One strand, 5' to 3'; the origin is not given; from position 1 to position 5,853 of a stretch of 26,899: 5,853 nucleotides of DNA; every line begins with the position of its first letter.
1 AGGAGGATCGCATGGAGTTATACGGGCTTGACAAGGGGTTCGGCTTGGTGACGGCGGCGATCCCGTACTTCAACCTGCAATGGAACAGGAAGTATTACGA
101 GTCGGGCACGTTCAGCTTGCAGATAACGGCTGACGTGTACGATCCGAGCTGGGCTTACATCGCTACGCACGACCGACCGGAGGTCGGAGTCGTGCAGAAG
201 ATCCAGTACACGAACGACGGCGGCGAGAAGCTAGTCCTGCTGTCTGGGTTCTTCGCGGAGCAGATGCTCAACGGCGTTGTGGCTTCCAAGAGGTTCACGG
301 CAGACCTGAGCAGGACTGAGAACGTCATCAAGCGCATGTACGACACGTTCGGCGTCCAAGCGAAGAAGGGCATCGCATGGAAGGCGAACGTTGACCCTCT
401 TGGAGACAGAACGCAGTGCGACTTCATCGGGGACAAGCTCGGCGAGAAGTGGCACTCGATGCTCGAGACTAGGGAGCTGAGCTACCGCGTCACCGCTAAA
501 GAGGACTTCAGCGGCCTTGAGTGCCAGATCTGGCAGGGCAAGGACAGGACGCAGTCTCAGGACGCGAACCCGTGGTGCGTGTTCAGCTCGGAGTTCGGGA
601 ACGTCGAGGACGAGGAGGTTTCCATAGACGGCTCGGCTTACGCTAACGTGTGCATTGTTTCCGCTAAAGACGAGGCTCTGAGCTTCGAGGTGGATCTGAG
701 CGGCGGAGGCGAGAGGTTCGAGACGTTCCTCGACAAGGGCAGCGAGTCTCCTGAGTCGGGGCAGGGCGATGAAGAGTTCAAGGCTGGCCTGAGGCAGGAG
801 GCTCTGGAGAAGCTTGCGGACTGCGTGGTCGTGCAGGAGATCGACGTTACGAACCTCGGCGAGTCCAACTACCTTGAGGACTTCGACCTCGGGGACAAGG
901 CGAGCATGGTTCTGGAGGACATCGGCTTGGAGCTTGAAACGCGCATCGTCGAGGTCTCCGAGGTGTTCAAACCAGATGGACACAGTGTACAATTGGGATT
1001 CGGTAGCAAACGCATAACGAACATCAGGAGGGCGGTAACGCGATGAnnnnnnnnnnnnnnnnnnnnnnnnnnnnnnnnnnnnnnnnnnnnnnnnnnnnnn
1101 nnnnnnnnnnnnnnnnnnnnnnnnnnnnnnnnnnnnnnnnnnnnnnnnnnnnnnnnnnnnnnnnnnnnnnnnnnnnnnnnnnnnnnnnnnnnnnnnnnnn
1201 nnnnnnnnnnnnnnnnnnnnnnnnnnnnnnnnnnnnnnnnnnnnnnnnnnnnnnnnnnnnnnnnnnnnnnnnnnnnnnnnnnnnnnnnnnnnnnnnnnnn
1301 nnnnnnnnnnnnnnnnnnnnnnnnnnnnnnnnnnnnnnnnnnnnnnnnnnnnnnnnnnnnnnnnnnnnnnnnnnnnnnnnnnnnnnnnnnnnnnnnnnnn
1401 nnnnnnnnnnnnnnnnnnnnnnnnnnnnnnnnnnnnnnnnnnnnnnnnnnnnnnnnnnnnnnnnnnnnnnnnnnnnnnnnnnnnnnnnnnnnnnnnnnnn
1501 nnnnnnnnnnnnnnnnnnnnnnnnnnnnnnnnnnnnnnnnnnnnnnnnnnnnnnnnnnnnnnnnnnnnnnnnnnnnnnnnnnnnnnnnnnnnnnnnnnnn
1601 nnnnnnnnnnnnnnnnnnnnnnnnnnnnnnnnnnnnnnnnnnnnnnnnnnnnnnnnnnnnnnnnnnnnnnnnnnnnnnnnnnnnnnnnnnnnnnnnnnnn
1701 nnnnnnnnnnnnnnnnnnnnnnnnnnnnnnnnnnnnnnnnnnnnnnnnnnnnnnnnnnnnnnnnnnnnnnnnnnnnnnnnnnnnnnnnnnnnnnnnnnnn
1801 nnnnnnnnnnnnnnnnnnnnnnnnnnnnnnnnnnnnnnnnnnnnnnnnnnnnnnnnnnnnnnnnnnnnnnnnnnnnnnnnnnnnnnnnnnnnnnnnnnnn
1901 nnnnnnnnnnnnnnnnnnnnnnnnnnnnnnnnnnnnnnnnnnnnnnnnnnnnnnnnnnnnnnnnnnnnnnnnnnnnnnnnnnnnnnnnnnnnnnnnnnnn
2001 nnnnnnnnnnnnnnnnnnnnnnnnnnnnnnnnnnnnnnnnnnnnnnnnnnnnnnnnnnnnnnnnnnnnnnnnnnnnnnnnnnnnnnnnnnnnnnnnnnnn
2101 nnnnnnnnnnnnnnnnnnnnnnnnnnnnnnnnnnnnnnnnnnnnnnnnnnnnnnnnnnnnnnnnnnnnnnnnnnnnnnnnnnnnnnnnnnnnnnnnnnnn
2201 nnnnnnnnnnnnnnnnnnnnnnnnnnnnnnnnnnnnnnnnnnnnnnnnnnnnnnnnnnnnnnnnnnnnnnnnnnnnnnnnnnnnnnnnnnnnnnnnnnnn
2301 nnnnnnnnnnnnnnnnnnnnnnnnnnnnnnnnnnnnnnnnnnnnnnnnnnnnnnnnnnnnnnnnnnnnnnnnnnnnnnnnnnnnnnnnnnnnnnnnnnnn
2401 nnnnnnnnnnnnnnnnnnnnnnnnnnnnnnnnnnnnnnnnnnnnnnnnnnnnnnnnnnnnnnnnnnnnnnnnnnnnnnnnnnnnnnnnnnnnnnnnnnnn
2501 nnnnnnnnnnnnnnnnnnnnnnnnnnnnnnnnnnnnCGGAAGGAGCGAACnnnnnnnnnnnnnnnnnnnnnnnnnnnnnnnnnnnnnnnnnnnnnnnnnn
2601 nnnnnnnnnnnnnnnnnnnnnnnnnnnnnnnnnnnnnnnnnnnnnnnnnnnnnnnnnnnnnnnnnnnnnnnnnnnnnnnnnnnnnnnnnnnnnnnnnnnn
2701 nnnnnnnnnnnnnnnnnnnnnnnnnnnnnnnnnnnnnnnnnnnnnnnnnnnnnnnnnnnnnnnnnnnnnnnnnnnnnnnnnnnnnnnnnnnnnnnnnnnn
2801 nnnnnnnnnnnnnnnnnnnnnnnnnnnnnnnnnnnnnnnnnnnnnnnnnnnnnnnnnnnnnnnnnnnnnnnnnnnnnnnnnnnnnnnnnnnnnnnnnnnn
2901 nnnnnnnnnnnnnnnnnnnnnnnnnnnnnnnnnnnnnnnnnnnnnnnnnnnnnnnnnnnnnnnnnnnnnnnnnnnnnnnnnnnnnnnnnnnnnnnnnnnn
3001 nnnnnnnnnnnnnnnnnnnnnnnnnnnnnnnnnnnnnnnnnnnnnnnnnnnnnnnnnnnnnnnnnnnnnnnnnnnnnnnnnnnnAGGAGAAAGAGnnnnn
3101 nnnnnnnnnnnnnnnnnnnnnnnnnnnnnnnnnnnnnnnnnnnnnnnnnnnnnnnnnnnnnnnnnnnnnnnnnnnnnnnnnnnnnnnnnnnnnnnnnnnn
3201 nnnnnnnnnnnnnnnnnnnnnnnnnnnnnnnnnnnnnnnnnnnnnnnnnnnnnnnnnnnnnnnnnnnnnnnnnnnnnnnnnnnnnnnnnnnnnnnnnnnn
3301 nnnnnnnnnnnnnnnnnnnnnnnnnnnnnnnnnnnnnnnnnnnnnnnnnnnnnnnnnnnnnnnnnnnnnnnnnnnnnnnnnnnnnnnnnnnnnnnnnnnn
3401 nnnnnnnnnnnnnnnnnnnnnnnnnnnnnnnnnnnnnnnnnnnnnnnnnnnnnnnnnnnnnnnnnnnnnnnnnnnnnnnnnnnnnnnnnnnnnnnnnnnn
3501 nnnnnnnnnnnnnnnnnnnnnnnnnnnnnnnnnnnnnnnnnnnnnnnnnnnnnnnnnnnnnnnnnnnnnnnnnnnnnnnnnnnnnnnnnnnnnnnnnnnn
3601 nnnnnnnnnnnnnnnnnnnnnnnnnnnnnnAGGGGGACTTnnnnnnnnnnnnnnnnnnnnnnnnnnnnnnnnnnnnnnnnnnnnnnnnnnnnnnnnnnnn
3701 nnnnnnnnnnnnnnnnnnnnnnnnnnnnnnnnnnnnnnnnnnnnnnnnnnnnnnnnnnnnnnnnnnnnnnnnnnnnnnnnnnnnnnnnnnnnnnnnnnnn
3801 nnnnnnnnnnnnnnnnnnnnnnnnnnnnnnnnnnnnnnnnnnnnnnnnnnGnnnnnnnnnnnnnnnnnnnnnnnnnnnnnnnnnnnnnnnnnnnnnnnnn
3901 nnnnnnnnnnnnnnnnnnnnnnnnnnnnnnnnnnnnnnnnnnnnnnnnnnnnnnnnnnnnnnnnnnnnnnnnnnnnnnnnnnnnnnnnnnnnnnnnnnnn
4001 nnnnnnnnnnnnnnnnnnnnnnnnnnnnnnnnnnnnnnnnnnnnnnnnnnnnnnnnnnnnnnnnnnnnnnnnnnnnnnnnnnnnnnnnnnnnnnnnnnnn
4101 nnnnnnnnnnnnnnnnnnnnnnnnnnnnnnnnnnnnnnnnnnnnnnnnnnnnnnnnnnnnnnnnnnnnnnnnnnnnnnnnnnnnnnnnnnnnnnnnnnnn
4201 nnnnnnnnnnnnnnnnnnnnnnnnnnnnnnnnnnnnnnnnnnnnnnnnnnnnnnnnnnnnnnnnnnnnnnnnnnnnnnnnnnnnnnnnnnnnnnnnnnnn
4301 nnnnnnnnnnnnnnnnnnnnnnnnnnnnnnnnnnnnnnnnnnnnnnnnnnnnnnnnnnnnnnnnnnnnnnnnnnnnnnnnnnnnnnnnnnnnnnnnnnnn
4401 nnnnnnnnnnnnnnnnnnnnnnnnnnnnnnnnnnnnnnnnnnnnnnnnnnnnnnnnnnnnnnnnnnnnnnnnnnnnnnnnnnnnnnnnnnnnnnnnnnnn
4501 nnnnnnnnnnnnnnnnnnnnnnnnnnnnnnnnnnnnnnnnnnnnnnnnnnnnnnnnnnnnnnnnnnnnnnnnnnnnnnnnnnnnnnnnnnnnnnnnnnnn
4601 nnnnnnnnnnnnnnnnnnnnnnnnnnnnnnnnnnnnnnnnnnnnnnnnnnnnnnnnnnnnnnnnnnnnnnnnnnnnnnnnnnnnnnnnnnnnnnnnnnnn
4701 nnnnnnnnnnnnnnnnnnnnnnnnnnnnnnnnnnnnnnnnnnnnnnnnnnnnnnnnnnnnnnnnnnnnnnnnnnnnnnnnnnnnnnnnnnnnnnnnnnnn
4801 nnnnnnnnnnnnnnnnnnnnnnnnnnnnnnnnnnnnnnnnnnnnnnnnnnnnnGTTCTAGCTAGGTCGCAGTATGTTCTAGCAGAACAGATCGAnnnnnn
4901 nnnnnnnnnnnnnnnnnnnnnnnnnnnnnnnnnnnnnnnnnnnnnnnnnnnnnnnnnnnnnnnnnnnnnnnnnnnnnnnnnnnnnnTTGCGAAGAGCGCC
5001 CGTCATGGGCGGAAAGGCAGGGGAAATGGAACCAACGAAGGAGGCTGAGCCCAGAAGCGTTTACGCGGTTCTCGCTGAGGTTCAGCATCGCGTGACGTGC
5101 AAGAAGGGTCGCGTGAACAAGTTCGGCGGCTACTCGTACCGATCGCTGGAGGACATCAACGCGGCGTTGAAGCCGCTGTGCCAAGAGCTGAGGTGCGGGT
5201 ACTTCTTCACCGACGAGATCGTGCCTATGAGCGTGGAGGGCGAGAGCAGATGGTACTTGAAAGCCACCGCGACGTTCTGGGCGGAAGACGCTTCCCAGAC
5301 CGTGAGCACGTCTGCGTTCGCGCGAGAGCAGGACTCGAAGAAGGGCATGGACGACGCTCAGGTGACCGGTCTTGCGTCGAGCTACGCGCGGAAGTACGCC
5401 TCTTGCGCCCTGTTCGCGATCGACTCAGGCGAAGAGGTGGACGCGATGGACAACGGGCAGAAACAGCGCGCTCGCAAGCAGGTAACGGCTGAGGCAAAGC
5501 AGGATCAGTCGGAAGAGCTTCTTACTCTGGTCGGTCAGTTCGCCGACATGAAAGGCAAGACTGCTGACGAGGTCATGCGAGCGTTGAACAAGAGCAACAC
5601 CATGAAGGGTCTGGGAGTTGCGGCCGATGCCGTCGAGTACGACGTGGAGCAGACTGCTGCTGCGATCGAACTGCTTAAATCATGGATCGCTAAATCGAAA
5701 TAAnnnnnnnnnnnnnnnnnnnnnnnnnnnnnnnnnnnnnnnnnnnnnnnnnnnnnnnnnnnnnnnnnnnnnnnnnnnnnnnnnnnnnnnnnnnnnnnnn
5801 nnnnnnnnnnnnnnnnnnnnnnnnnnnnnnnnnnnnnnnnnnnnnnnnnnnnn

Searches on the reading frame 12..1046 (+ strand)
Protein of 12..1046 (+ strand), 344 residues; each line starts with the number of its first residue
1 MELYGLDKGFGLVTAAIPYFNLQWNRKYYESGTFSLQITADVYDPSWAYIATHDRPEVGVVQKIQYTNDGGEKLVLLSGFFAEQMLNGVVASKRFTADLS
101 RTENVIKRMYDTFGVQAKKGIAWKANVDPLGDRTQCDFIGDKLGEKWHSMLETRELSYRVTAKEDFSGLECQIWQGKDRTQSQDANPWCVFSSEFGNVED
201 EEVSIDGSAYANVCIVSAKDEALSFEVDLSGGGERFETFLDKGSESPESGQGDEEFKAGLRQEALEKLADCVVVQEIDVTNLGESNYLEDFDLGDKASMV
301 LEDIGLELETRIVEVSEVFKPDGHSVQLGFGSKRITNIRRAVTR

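Call 115: search_protein_families(library=pfam, proteins=[window:12-1046:+], max_evalue=0.001)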
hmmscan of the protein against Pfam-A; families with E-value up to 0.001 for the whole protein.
window:12-1046:+ (344 aa): 2 families
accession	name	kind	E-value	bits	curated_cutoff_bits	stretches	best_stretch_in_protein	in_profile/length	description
PF14594.13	Sipho_Gp37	-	3.8e-32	112.1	26.2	1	20-331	19-369/370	Siphovirus ReqiPepy6 Gp37-like protein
PF06605.17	Prophage_tail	-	0.00084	19.5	31.3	0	258-336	162-244/250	Prophage endopeptidase tail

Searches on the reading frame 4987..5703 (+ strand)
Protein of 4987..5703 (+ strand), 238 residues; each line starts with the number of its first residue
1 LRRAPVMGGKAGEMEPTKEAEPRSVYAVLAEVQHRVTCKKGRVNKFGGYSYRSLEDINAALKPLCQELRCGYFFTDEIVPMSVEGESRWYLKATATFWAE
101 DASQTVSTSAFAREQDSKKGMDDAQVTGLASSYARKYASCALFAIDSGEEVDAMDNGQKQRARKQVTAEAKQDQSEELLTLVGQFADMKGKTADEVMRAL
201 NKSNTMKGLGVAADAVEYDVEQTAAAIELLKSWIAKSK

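Call 15: search_protein_families(library=pfam, proteins=[window:4987-5703:+], max_evalue=0.01)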
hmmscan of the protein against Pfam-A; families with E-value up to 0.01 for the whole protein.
window:4987-5703:+ (238 aa): 1 family
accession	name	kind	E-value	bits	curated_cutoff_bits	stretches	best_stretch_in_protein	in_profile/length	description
PF04404.17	ERF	-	5.3e-32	111.3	25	1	26-176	2-149/153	ERF superfamily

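Call 16: search_protein_families(library=phrogs, proteins=[window:4987-5703:+], max_evalue=0.001)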
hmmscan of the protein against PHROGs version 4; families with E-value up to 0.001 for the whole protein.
window:4987-5703:+ (238 aa): 3 families
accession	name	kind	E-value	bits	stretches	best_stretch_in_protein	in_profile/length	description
phrog_155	-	DNA, RNA and nucleotide metabolism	4.5e-39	135.9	1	16-238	59-272/308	Erf-like ssDNA annealing protein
phrog_2324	-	DNA, RNA and nucleotide metabolism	3e-12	47.5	1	37-219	24-186/193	Erf-like ssDNA annealing protein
phrog_10003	-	other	0.00039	21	0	121-169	136-182/297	recombinase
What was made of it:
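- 4987..7581 (+): Context: recombination genes next to the initiator. They are Erf 4987-5703, SSB 5715-6107, RusA 6659-7117 and Gp157/Gam-like 7039-7581. This is the kind of toolkit invoked for the SPP1 theta-to-sigma switch. Pfam and PHROGs hits (calls 15, 16).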
